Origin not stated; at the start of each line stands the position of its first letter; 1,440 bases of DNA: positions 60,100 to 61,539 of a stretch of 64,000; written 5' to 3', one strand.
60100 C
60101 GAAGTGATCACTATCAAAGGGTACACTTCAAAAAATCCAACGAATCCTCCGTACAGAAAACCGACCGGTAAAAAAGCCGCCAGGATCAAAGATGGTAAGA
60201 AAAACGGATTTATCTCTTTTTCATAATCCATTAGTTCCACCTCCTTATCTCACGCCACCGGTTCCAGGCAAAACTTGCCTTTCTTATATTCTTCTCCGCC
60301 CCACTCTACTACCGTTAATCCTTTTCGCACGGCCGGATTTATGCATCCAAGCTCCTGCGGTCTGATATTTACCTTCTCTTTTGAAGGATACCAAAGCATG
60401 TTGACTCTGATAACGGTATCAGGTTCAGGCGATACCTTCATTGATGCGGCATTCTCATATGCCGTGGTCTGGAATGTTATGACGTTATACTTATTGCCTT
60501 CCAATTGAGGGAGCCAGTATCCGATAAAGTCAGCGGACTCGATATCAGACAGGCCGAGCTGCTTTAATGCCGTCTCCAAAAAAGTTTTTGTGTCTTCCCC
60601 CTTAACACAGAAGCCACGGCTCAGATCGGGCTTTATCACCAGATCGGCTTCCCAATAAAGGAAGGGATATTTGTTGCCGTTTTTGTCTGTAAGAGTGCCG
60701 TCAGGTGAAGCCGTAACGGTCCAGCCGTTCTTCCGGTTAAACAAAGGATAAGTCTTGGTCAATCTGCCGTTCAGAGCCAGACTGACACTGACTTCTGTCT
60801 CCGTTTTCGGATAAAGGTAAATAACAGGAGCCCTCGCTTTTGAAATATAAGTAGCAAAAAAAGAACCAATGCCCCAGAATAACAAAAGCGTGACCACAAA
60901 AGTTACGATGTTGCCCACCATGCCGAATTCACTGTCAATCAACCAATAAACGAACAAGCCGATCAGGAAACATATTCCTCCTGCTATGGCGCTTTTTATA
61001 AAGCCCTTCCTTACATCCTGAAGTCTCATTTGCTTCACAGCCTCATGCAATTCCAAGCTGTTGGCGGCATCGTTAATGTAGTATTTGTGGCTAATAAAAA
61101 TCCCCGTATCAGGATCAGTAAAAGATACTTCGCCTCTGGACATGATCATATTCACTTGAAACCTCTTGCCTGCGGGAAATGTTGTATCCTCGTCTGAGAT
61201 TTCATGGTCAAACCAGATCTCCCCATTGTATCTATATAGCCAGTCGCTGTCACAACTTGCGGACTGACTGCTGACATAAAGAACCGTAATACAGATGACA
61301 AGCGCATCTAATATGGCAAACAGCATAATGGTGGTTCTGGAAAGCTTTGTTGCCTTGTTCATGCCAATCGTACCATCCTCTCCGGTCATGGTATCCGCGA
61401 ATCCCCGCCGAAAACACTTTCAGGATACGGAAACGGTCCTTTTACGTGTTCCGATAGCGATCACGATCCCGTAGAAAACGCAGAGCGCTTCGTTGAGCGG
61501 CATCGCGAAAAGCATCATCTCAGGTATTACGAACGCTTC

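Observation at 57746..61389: Tandem array of diverged membrane-protein cassettes: [B0+PVIYLYP domain]-[A1-B1]-[A2-B2]-small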

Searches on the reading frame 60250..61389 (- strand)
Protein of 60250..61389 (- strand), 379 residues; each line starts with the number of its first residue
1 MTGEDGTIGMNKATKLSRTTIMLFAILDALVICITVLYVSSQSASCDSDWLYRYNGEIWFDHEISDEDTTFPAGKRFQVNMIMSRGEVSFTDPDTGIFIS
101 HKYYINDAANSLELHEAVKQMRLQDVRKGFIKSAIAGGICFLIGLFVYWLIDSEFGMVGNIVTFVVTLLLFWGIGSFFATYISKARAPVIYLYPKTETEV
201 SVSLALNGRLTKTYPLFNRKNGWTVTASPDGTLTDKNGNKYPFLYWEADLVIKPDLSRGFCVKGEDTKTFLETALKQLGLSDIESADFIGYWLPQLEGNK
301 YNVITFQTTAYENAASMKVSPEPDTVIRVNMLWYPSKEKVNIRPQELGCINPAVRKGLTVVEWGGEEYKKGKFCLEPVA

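Call 3: search_protein_families(library=pfam, proteins=[window:60250-61389:-], max_evalue=1)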
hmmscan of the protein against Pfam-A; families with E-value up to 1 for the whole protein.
window:60250-61389:- (379 aa): 1 family
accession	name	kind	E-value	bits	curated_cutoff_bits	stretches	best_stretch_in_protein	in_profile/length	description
PF10912.14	Glam1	-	0.12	12.8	22.3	1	11-55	53-95/146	Glia associated membrane protein glam-1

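Call 4: search_protein_families(library=ncbifam, proteins=[window:60250-61389:-], max_evalue=1)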
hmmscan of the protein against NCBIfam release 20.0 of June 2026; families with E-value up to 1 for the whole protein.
window:60250-61389:- (379 aa): 2 families
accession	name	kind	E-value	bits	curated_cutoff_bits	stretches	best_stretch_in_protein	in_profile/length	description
TIGR03441.1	urea_trans_yut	equivalog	0.0057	16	274.6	1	119-170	164-215/292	urea transporter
TIGR03750.1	conj_TIGR03750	hypoth_equivalog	0.23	11.4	70.75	1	133-224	27-108/111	TIGR03750 family conjugal transfer protein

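Call 6: find_homologous_proteins(query=window:60250-61389:-)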
Query window:60250-61389:- (379 aa): 3318 proteins with E <= 0.001 among 5928 candidates; the best 120 are listed.
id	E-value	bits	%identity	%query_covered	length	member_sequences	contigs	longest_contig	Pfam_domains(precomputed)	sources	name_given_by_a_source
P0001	1.2e-251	852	98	100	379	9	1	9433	-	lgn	-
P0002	1.3e-144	500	61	93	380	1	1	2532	-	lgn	-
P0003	5.8e-105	370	49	96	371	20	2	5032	PF13273.13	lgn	-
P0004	8.3e-102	359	46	98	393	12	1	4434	-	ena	-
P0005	3.6e-100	354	48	93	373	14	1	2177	-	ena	-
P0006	7.5e-100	353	45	93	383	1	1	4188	-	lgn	-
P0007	1.0e-98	349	47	94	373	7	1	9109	-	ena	-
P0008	5.5e-97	343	50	84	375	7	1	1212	-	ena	-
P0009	2.2e-96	341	43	94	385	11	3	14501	-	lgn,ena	-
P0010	2.7e-96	341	48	84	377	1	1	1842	-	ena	-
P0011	5.8e-96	340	45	97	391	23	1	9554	-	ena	-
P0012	9.3e-96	339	52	47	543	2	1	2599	PF00404.25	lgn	-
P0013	1.2e-95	339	48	89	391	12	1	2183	-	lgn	-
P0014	1.4e-95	339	48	85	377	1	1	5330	-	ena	-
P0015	2.0e-95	338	49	84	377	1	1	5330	-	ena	-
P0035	1.3e-91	326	72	51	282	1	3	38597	-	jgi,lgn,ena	-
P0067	4.0e-88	314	62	60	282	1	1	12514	-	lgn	-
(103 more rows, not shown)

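Call 7: search_solved_structures(query=window:60250-61389:-, max_evalue=10)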
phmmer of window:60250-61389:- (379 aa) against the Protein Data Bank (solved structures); distinct sequences matched with E-value up to 10: 0.

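Call 28: predict_structure(alignment_id=A1)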
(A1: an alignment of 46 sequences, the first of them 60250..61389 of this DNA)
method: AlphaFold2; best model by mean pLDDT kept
length: 379 residues; sequences in the alignment: 46
mean_pLDDT: 86.6   pTM: 0.66
mean pLDDT of the five models: 86.6, 85.9, 85.3, 82.9, 81.6
residues with pLDDT >= 90: 220; 70-90: 116; 50-70: 27; < 50: 16
segments of 3 or more residues with pLDDT < 50: 1-3, 7-12, 373-379
pLDDT, mean of each block of 10 residues (from residue 1): 49 64 83 83 66 95 94 97 91 92 93 96 88 84 80 75 81 71 72 97 92 90 97 95 91 89 98 97 94 93 93 93 96 94 94 95 88 47
secondary structure, 60 per line:
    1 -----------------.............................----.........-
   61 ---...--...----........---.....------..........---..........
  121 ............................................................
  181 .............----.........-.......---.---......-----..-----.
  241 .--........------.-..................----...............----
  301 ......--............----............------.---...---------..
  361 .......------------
elements in order: H18-46 E51-59 E64-66 E69-71 E76-83 E87-91 E98-104 H111-181 E182-193 E198-206 E208-214 E222-227 E244-251 E260-263 H264-277 H282-296 E301-306 H309-314 E315-320 E325-336 E359-367

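Call 30: fold_search(model_id=the predicted structure, library=pdb)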
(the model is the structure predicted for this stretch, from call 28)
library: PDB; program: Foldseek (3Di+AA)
matches with E <= 10: 336; with E <= 0.001: 0
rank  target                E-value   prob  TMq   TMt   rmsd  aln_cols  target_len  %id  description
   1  3r6n_A                1.7e-01  0.30  0.13  0.11  16.9       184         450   11  Crystal structure of a rigid four spectrin repeat fragment of the human desmoplakin plakin domain (released 2011-05-11)
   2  8fbl_A                3.0e-01  0.06  0.12  0.15  18.9       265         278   12  Human PAC in nanodisc at pH 4.0 with PI(4,5)P2 diC8 (released 2023-02-01)
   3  7sqh_A                4.0e-01  0.03  0.11  0.13  20.1       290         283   11  Structure of the human proton-activated chloride channel ASOR in desensitized conformation (released 2022-02-23)
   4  3iql_A                4.3e-01  0.87  0.12  0.58   5.7        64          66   12  Crystal structure of the rat endophilin-A1 SH3 domain (released 2009-11-10)
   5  3i35                  4.3e-01  0.85  0.12  0.61   3.1        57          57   21  Human SH3 domain of protein LASP1 (released 2009-09-08)
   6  1w63_M                4.5e-01  0.02  0.07  0.07  19.2       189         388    7  AP1 clathrin adaptor core (released 2004-09-21)
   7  7tpb_A                4.8e-01  0.85  0.11  0.57   3.1        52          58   15  p120RasGAP SH3 domain in complex with DLC1 RhoGAP domain (released 2022-08-03)
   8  2ct3_MODEL_1_A        5.0e-01  0.89  0.13  0.58   3.6        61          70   13  Solution Structure of the SH3 domain of the Vinexin protein (released 2005-11-23)
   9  6x5h_C                6.7e-01  0.80  0.12  0.11   3.2        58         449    9  Human Alpha-1,6-fucosyltransferase (FUT8) bound to GDP (released 2020-10-07)
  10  4fss_B                6.7e-01  0.77  0.11  0.54   2.9        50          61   16  Crystal structure of a RAS p21 protein activator (RASA1) from Homo sapiens at 2.25 A resolution (released 2012-07-18)
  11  2j05_A                6.7e-01  0.77  0.12  0.55   3.4        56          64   14  Crystal structure of the RasGAP SH3 domain at 1.5 Angstrom resolution (released 2007-01-02)
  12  7a2j_A                6.7e-01  0.38  0.11  0.48   4.2        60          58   23  Crystal structure of the Fyn SH3 domain in space group C21 at pH 7.5 (released 2021-08-25)
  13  7ner                  7.1e-01  0.82  0.12  0.62   2.8        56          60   16  Crystal structure of the v-Src SH3 domain Q128R mutant (released 2021-06-02)
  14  5xhz_A                7.1e-01  0.75  0.12  0.61   3.5        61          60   11  Crystal Structure Analysis of CIN85-SH3B in complex with ARAP1-P2 (released 2018-04-11)
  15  7a3c_A                7.1e-01  0.66  0.12  0.56   3.5        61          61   16  Crystal structure of the c-Src SH3 domain mutant L100I at pH 3.0 (released 2021-08-25)
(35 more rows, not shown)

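Call 34: search_protein_families(library=padloc, proteins=[window:60250-61389:-], max_evalue=0.1)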
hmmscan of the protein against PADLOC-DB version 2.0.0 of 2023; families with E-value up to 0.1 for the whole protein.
window:60250-61389:- (379 aa): 0 families

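Call 35: search_protein_families(library=phrogs, proteins=[window:60250-61389:-], max_evalue=0.1)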
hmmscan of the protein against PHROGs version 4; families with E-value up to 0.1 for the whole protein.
window:60250-61389:- (379 aa): 1 family
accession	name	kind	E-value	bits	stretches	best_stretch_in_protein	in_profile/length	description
phrog_16884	-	unknown function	0.066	14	0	207-230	12-35/56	-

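Call 38: find_encoding_contigs(protein=P0001, flank=8000, max_places=4)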
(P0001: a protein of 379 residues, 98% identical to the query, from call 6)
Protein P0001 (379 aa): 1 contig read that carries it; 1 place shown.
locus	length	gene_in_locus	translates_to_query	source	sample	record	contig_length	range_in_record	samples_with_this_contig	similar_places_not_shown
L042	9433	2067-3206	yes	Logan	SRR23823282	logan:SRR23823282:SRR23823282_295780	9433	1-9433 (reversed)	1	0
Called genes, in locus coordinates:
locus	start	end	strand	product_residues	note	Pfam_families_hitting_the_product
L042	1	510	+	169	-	?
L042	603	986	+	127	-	-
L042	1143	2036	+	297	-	PF01381:HTH_3, PF12844:HTH_19 (weak), PF13443:HTH_26 (weak), PF13560:HTH_31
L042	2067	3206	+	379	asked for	-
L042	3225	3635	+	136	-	-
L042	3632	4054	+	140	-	-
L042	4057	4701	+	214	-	-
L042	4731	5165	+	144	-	-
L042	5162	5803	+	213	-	-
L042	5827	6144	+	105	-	-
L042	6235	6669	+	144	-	PF01475:FUR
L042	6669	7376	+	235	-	PF00005:ABC_tran, PF13304:AAA_21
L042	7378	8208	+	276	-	PF00950:ABC-3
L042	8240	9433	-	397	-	?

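Call 72: find_encoding_contigs(protein=P0035, flank=7000, max_places=3)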
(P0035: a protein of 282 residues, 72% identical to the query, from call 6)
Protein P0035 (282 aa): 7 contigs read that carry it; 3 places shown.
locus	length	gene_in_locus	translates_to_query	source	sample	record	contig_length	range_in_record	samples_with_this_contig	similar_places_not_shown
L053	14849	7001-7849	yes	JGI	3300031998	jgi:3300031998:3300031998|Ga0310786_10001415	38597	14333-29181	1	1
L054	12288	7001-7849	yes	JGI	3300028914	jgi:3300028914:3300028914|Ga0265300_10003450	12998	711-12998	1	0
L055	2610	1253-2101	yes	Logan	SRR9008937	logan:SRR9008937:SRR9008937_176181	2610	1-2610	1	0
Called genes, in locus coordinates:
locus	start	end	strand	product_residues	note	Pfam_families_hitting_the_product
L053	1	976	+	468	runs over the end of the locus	PF00990:GGDEF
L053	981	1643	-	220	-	-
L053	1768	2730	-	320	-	-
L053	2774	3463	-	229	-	PF01177:Asp_Glu_race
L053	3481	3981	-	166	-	PF00583:Acetyltransf_1, PF13508:Acetyltransf_7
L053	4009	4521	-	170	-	PF01661:Macro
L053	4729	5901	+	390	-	-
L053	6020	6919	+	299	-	PF01381:HTH_3, PF12844:HTH_19 (weak), PF13443:HTH_26 (weak), PF13560:HTH_31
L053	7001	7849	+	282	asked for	-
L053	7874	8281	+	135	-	-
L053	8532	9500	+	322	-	PF13189:Cytidylate_kin2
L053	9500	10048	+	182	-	PF00156:Pribosyltran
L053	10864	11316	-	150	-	PF06695:Sm_multidrug_ex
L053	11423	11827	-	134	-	-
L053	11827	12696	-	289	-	PF04055:Radical_SAM, PF16199:Radical_SAM_C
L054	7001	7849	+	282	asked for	-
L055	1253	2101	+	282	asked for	-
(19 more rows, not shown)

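Call 73: find_encoding_contigs(protein=P0067, flank=7000, max_places=2)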
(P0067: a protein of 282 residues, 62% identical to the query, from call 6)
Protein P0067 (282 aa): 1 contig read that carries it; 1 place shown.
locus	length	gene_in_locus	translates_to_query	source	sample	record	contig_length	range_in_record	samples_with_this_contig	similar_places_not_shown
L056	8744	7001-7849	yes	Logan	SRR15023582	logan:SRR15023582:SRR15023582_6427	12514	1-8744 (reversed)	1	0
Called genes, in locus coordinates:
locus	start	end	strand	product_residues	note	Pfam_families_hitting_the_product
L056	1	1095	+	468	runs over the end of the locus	PF00990:GGDEF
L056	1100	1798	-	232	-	-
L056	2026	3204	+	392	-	-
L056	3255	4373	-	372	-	PF19124:DUF5808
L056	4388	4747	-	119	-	PF00392:GntR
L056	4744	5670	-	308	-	PF02517:Rce1-like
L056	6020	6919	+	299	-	PF01381:HTH_3, PF12844:HTH_19 (weak), PF13443:HTH_26 (weak), PF13560:HTH_31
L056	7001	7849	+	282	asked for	-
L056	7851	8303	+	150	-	-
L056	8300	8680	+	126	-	-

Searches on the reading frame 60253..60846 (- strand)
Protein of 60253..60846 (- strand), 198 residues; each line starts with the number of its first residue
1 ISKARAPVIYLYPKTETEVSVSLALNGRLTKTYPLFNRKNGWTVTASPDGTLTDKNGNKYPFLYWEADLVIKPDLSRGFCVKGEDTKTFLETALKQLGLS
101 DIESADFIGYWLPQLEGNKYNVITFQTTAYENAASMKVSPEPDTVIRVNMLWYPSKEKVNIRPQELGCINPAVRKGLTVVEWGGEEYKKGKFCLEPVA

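Call 51: search_solved_structures(query=A2, max_evalue=10)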
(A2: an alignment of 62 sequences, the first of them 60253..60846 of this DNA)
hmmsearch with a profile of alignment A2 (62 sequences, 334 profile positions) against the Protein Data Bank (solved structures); distinct sequences matched with E-value up to 10: 2.
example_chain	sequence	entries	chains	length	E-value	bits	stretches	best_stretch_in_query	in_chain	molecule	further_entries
8u1a_A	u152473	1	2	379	7.6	9.1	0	6-108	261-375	Designed Near Infrared Fluorescent Protein MC7BP34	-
8zmg_A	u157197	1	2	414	8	9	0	42-146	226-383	5-hydroxytryptamine receptor 2A,Soluble cytochrome b562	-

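Call 58: predict_structure(alignment_id=A2)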
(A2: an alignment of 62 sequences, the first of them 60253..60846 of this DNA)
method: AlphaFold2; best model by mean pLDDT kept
length: 198 residues; sequences in the alignment: 62
mean_pLDDT: 91.8   pTM: 0.87
mean pLDDT of the five models: 91.8, 91.6, 91.7, 91.2, 90.2
residues with pLDDT >= 90: 166; 70-90: 17; 50-70: 7; < 50: 8
segments of 3 or more residues with pLDDT < 50: 191-198
pLDDT, mean of each block of 10 residues (from residue 1): 75 98 94 95 98 98 93 92 98 98 97 97 94 94 97 96 95 96 84 38
secondary structure, 60 per line:
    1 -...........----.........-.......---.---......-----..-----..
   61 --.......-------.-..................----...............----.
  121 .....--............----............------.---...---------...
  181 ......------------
elements in order: E2-12 E17-25 E27-33 E41-46 E63-69 E79-82 H83-96 H101-115 E120-125 H128-133 E134-139 E144-155 E178-186

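Call 62: fold_search(model_id=the predicted structure, library=pdb)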
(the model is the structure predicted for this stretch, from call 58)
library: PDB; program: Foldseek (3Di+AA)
matches with E <= 10: 328; with E <= 0.001: 0
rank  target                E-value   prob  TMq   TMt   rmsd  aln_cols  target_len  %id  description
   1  7rt0                  3.3e-01  0.04  0.11  0.07  14.5       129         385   12  1.80 A resolution structure of MAO from P. nicotinovorans in complex with FAD (released 2021-08-25)
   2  9hqn_A                3.3e-01  0.04  0.17  0.14  18.2       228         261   11  Cryo-EM structure of bovine TMEM206 (released 2025-11-05)
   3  2pce_B                4.7e-01  0.02  0.08  0.06  16.9       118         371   14  Crystal structure of putative mandelate racemase/muconate lactonizing enzyme from Roseovarius nubinhibens ISM (released 2007-04-10)
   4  7n29_A                5.0e-01  0.02  0.12  0.09  17.1       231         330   11  Structure of NAD kinase (released 2022-05-04)
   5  2pce_A                5.6e-01  0.02  0.07  0.05  16.9       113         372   14  Crystal structure of putative mandelate racemase/muconate lactonizing enzyme from Roseovarius nubinhibens ISM (released 2007-04-10)
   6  5fjw_A                6.0e-01  0.02  0.11  0.08  20.0       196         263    3  Yeast delta-COP-I mu-homology domain complexed with Dsl1 WxWx(MSE) peptide (released 2015-11-11)
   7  2vc9                  6.3e-01  0.02  0.13  0.04  27.0       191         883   12  Family 89 Glycoside Hydrolase from Clostridium perfringens in complex with 2-acetamido-1,2-dideoxynojirmycin (released 2008-03-18)
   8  5cyl_C                6.7e-01  0.02  0.12  0.08  13.7       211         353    8  Crystal structure of the CupB6 tip adhesin from Pseudomonas aeruginosa (released 2016-10-05)
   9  8bjs_A                7.5e-01  0.03  0.12  0.08  13.9       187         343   10  Apo KIF20A[55-510] crystal structure (released 2023-10-04)
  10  4xj1                  8.5e-01  0.04  0.15  0.10  11.5       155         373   10  Crystal structure of Vibrio cholerae DncV apo form (released 2015-04-29)
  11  8v3j_D                8.5e-01  0.03  0.14  0.14  16.6       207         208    9  Structure-Based Engineering of a Highly Immunogenic, Conformationally Stabilized FimH Antigen for a Urinary Tract Infe (released 2025-02-05)
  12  3fv9_C                8.5e-01  0.02  0.08  0.05  16.9       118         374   13  Crystal structure of putative mandelate racemase/muconatelactonizing enzyme from ROSEOVARIUS NUBINHIBENS ISM complexed (released 2009-01-27)
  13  5gke_A                8.5e-01  0.01  0.09  0.09  22.3       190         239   11  Structure of EndoMS-dsDNA1 complex (released 2016-11-02)
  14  3tlt_A                9.0e-01  0.05  0.14  0.10   7.9        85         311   13  The GLIC pentameric Ligand-Gated Ion Channel H11'F mutant in a locally-closed conformation (LC1 subtype) (released 2012-05-16)
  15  6f0n_A                9.5e-01  0.04  0.13  0.10   8.0        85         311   13  GLIC mutant E82A (released 2018-01-10)
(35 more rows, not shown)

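Call 65: find_related_loci(query=A2, collection=viral_contigs, flank=6000)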
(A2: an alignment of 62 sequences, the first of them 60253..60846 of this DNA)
Query A2 (198 aa) in viral_contigs; peptide patterns used: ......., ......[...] (x = any residue, [..] = any of these).
36 stretches matched a pattern; 2 encode a relative of the query (tblastn E <= 1e-3); 2 distinct loci.
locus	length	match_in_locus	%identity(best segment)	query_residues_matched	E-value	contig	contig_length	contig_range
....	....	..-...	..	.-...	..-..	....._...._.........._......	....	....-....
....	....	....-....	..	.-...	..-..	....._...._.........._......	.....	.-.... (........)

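Call 66: fold_search(model_id=the predicted structure, library=viral)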
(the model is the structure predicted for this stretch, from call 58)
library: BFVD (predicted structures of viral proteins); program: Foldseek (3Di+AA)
matches with E <= 10: 331; with E <= 0.001: 1
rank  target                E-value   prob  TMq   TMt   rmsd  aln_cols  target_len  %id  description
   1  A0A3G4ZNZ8            7.8e-14  1.00  0.71  0.37   4.7       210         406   20  Uncharacterized protein [Terrestrivirus sp.]
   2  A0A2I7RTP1            1.2e-01  0.08  0.13  0.21  16.5       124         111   15  (no name in the UniProt tables at hand)
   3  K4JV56                1.2e-01  0.05  0.15  0.11  19.6       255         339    9  Uncharacterized protein [Abalone herpesvirus (isolate Abalone/Australia/Victoria/2009)]
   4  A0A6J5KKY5            3.9e-01  0.14  0.13  0.29  13.7        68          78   13  DUF551 domain-containing protein [uncultured Caudovirales phage]
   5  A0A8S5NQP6            4.4e-01  0.03  0.10  0.13  16.0       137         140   12  DUF669 domain-containing protein [Siphoviridae sp. ctSP74]
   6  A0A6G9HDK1            4.7e-01  0.02  0.12  0.08  16.6       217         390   10  Uncharacterized protein [Dikerogammarus haemobaphes virus 1]
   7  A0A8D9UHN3            5.2e-01  0.13  0.21  0.25  16.4       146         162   10  Uncharacterized protein [Bacteriophage sp.]
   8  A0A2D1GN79            6.6e-01  0.05  0.11  0.02  13.6        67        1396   15  (no name in the UniProt tables at hand)
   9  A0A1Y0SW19            7.4e-01  0.08  0.16  0.20  12.9       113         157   10  Uncharacterized protein [Pseudomonas phage Phabio]
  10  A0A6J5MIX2            7.4e-01  0.03  0.11  0.19  17.2       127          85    9  Uncharacterized protein [uncultured Caudovirales phage]
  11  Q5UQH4                7.9e-01  0.02  0.11  0.07  19.5       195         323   10  Uncharacterized protein L823 [Acanthamoeba polyphaga mimivirus]
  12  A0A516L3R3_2          7.9e-01  0.01  0.13  0.04  22.0       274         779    8  (no name in the UniProt tables at hand)
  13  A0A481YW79            8.3e-01  0.05  0.12  0.04  14.5        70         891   14  Putative tail fiber protein [Marseillevirus LCMAC201]
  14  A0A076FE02            8.3e-01  0.03  0.15  0.16  17.7       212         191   10  Uncharacterized protein [Penaeus monodon nudivirus]
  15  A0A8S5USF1            8.3e-01  0.01  0.10  0.06  15.2       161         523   13  Uncharacterized protein [Myoviridae sp. ctijX18]
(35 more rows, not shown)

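Call 84: search_protein_families(library=pfam, alignment_id=A2, max_evalue=0.1)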
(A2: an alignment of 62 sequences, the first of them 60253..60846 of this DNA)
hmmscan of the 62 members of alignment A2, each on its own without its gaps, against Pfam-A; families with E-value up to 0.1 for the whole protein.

A. member 1, window:60253-60846:- (198 aa): 1 family
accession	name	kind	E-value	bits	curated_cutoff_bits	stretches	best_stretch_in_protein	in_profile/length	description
PF11042.13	DUF2750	-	0.066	13.7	27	0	87-128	45-86/102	Protein of unknown function (DUF2750)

B. families by the number of members that match (of 62 scanned): 43 families (the first 25 are shown)
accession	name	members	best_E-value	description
PF22361.2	IglE_N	14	0.0075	IglE, N-terminal domain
PF11042.13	DUF2750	10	0.016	Protein of unknown function (DUF2750)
PF25297.1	DUF7878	9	0.00071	Domain of unknown function (DUF7878)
PF13273.12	DUF4064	3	3.1e-06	Protein of unknown function (DUF4064)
PF00335.26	Tetraspanin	3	0.00016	Tetraspanin family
PF13567.11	DUF4131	3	0.019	Domain of unknown function (DUF4131)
PF09925.14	DUF2157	2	0.031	Predicted membrane protein (DUF2157)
PF04932.20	Wzy_C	2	0.056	O-Antigen ligase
PF00404.24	Dockerin_1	1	4e-06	Dockerin type I domain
PF13239.11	2TM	1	0.00053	2TM domain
PF07695.17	7TMR-DISM_7TM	1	0.00059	7TM diverse intracellular signalling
PF07332.16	Phage_holin_3_6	1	0.0018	Putative Actinobacterial Holin-X, holin superfamily III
PF13493.11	DUF4118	1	0.0019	Domain of unknown function (DUF4118)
PF00499.25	Oxidored_q3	1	0.01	NADH-ubiquinone/plastoquinone oxidoreductase chain 6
PF07256.17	DUF1435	1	0.011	Protein of unknown function (DUF1435)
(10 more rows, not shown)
